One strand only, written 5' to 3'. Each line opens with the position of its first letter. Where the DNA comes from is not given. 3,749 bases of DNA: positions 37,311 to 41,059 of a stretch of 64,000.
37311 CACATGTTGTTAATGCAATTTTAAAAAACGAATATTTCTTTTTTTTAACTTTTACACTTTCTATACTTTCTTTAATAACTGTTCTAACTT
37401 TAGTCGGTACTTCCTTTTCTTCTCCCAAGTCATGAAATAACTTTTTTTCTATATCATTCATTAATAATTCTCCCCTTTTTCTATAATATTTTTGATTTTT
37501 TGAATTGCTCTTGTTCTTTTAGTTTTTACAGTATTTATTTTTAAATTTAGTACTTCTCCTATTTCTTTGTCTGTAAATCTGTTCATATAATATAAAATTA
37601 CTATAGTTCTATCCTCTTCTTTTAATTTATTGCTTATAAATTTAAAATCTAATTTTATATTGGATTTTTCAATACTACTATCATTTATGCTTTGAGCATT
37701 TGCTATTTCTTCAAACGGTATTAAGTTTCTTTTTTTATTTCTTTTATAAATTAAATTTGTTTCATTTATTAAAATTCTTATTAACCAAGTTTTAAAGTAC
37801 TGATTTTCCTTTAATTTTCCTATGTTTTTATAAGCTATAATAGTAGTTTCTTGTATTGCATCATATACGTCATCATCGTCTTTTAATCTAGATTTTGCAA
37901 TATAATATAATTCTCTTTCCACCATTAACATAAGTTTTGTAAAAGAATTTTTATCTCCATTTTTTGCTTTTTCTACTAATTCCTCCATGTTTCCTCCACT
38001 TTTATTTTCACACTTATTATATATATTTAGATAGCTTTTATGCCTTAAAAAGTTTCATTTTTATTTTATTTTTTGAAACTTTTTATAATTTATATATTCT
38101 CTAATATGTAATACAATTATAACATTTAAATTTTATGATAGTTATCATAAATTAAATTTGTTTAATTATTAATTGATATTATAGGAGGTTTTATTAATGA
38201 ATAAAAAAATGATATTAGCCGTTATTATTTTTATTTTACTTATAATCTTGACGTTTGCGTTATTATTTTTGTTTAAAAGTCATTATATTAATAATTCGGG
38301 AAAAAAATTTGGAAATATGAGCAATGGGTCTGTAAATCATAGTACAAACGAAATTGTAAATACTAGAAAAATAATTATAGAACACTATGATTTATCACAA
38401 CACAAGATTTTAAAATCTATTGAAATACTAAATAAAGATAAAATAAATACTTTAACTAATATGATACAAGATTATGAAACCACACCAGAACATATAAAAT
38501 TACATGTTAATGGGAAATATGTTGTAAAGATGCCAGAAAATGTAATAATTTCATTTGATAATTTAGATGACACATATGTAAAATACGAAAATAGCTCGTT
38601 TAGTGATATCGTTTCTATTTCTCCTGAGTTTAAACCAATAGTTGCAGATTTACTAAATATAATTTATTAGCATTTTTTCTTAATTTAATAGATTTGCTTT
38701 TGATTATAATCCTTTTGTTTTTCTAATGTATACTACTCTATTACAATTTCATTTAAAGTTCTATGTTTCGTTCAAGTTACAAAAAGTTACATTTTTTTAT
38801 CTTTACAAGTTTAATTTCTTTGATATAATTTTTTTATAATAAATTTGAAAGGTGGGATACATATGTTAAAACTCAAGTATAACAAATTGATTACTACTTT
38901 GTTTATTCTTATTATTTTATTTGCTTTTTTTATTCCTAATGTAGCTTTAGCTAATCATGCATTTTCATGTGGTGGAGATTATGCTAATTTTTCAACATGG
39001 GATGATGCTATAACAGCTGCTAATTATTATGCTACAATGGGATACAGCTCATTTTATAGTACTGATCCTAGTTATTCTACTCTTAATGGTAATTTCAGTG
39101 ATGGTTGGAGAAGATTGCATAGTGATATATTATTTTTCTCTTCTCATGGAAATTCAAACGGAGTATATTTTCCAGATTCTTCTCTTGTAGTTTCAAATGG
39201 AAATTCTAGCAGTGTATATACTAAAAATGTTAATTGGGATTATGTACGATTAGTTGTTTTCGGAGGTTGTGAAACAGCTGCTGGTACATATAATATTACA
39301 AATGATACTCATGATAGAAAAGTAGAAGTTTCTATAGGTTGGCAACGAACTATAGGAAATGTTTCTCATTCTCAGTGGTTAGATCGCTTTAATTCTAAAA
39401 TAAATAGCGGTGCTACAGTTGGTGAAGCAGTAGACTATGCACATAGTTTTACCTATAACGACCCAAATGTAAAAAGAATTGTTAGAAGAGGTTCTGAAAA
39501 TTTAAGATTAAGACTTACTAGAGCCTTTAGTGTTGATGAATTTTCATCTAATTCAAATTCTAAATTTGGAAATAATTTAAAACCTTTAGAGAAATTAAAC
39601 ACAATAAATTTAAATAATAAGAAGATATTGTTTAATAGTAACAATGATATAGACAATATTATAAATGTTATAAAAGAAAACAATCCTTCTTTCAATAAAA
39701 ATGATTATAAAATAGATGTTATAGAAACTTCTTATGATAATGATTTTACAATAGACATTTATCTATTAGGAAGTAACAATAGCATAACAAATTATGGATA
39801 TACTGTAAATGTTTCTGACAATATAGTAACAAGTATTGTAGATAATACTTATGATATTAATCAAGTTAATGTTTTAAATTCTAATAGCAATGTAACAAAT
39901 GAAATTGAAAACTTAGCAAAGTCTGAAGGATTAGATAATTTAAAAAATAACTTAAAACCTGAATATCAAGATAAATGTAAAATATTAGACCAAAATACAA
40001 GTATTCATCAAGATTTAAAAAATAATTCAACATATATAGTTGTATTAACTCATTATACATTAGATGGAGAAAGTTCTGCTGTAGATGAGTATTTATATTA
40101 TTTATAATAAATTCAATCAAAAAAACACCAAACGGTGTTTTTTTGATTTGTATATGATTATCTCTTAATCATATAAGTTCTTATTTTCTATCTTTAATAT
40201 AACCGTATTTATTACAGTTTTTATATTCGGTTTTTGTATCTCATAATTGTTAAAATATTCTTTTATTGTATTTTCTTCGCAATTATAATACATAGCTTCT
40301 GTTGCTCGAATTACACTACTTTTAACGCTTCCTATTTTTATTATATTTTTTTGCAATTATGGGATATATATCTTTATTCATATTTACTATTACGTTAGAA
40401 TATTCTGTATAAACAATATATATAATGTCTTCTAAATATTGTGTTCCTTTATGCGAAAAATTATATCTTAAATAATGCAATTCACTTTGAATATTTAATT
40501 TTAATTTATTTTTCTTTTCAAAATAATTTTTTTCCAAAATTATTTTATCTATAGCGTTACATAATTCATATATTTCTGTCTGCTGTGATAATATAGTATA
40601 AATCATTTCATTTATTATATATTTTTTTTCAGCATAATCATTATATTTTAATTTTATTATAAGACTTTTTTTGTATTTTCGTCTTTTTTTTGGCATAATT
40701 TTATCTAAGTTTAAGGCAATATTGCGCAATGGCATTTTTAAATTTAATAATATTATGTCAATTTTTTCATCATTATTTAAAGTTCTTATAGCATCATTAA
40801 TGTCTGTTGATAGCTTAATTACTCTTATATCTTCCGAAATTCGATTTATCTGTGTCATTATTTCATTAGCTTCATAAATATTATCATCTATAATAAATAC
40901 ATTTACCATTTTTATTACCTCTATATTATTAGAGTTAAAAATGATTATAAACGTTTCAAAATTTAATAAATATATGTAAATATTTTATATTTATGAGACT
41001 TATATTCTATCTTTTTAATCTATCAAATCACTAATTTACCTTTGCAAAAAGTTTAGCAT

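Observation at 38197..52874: ~14.5-kb decayed accessory island between the ECF-sigma operon and leuS: lysis/secretion-type genes and sporulation-regulator paralogs without any phage structural, replication or integration genes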

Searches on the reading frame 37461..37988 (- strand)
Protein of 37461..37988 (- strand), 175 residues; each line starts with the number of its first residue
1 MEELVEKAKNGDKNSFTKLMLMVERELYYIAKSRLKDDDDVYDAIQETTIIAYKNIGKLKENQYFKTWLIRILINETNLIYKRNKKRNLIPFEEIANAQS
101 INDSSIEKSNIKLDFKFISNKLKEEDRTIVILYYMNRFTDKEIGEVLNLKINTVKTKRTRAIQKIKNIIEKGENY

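Call 4: search_protein_families(library=pfam, max_evalue=0.01, proteins=[window:37461-37988:-])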
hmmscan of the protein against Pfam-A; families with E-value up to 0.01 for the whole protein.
window:37461-37988:- (175 aa): 5 families
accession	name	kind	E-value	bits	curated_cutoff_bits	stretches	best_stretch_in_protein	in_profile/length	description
PF08281.18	Sigma70_r4_2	-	1e-09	38.3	25.7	1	120-165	9-54/54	Sigma-70, region 4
PF04542.20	Sigma70_r2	-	1.5e-09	38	24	1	23-77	5-61/71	Sigma-70 region 2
PF04545.22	Sigma70_r4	-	6e-08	32.5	24.1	1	121-166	4-49/50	Sigma-70, region 4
PF07638.17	Sigma70_ECF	-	0.0024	18.3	21.1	0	3-68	6-69/185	ECF sigma factor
PF00196.25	GerE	-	0.0097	16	23.5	0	138-166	18-46/57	Bacterial regulatory proteins, luxR family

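Call 12: find_encoding_contigs(protein=window:37461-37988:-, flank=10000, max_places=10)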
Protein window:37461-37988:- (175 aa): 24 contigs read that carry it; 10 places shown.
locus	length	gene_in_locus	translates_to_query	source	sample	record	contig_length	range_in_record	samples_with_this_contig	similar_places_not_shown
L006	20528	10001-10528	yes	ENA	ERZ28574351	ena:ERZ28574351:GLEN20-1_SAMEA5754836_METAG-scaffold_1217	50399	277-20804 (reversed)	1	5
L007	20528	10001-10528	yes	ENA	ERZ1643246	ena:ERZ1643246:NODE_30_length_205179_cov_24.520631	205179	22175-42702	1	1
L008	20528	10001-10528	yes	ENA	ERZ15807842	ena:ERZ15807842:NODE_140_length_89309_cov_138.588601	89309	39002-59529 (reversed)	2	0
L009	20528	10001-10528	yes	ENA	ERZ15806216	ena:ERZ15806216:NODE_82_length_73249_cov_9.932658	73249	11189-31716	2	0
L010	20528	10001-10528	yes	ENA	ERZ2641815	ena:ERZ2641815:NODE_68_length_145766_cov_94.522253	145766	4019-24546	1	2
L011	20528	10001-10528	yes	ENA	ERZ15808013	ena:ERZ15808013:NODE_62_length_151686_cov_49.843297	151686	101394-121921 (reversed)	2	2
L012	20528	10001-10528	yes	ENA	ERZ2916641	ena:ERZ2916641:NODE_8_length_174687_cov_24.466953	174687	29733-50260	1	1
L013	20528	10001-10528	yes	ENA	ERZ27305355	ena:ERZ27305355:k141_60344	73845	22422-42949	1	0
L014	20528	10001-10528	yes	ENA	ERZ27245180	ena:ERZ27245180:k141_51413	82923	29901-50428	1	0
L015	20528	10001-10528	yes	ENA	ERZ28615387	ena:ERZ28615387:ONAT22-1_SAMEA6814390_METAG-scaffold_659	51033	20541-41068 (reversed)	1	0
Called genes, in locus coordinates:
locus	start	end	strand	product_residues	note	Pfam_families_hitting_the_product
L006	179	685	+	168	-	-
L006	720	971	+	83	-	-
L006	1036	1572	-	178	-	-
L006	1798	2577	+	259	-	PF01183:Glyco_hydro_25, PF01476:LysM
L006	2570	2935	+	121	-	PF08769:Spo0A_C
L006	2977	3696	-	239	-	PF00072:Response_reg, PF08769:Spo0A_C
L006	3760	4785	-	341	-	-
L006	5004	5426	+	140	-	-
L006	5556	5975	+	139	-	-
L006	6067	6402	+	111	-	-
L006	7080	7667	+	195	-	-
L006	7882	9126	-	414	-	-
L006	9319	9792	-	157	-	-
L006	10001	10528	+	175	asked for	PF04542:Sigma70_r2, PF04545:Sigma70_r4, PF08281:Sigma70_r4_2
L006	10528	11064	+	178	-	-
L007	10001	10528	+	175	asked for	PF04542:Sigma70_r2, PF04545:Sigma70_r4, PF08281:Sigma70_r4_2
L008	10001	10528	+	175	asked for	PF04542:Sigma70_r2, PF04545:Sigma70_r4, PF08281:Sigma70_r4_2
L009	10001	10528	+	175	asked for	PF04542:Sigma70_r2, PF04545:Sigma70_r4, PF08281:Sigma70_r4_2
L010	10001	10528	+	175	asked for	PF04542:Sigma70_r2, PF04545:Sigma70_r4, PF08281:Sigma70_r4_2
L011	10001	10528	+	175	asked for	PF04542:Sigma70_r2, PF04545:Sigma70_r4, PF08281:Sigma70_r4_2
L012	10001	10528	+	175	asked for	PF04542:Sigma70_r2, PF04545:Sigma70_r4, PF08281:Sigma70_r4_2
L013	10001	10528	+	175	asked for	PF04542:Sigma70_r2, PF04545:Sigma70_r4, PF08281:Sigma70_r4_2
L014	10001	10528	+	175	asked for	PF04542:Sigma70_r2, PF04545:Sigma70_r4, PF08281:Sigma70_r4_2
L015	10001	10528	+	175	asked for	PF04542:Sigma70_r2, PF04545:Sigma70_r4, PF08281:Sigma70_r4_2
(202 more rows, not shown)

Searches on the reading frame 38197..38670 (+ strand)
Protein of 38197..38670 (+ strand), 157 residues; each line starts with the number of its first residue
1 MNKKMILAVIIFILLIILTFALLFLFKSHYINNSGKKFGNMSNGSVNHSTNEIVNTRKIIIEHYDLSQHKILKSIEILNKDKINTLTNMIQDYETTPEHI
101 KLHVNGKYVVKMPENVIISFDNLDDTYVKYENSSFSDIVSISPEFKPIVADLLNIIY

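Call 3: search_protein_families(library=pfam, max_evalue=0.01, proteins=[window:38197-38670:+])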
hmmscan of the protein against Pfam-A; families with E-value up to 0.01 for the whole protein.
window:38197-38670:+ (157 aa): 0 families

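Call 96: search_protein_families(library=padloc, max_evalue=0.001, proteins=[window:38197-38670:+])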
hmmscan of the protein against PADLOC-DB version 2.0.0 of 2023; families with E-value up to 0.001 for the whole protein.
window:38197-38670:+ (157 aa): 0 families

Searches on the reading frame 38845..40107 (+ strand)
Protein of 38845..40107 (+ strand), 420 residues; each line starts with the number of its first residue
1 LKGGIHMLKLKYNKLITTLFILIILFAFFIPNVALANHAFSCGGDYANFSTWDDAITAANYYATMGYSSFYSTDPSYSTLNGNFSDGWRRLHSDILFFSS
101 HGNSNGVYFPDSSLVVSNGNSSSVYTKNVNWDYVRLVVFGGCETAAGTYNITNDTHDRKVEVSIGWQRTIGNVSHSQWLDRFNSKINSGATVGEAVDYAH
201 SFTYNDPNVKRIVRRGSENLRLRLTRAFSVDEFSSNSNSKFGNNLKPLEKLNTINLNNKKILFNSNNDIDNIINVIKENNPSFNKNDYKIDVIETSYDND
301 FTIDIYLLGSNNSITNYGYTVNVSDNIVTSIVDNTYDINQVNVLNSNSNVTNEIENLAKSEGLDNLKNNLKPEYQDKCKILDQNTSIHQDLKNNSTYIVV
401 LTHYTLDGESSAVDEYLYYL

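Call 3: search_protein_families(library=pfam, max_evalue=0.01, proteins=[window:38845-40107:+])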
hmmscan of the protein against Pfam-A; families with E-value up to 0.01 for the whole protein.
window:38845-40107:+ (420 aa): 0 families

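Call 64: search_solved_structures(query=window:38845-40107:+, max_evalue=1)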
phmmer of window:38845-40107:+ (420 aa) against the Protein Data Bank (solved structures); distinct sequences matched with E-value up to 1: 2.
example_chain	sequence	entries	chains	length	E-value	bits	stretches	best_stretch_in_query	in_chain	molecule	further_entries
3kf8_A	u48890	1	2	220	0.054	15.9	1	285-345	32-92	Protein stn1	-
2ijx_A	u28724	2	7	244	0.97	11.8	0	230-334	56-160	DNA polymerase sliding clamp A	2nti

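Call 96: search_protein_families(library=padloc, max_evalue=0.001, proteins=[window:38845-40107:+])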
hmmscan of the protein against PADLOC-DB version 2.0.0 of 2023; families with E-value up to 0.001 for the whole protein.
window:38845-40107:+ (420 aa): 0 families

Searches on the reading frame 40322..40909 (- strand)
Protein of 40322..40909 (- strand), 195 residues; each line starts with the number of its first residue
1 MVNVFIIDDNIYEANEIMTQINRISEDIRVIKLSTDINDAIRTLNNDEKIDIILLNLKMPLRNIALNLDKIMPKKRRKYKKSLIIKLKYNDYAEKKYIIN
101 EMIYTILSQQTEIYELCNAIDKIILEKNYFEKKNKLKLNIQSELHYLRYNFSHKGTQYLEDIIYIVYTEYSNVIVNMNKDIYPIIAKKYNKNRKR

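Call 3: search_protein_families(library=pfam, max_evalue=0.01, proteins=[window:40322-40909:-])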
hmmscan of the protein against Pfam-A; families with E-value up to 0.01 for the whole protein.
window:40322-40909:- (195 aa): 2 families
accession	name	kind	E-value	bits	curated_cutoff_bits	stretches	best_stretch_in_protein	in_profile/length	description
PF08769.17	Spo0A_C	-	8.8e-06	26.1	25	1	141-194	2-54/104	Sporulation initiation factor Spo0A C terminal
PF00072.30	Response_reg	-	0.0016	19.1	30.2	1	4-63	1-56/111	Response regulator receiver domain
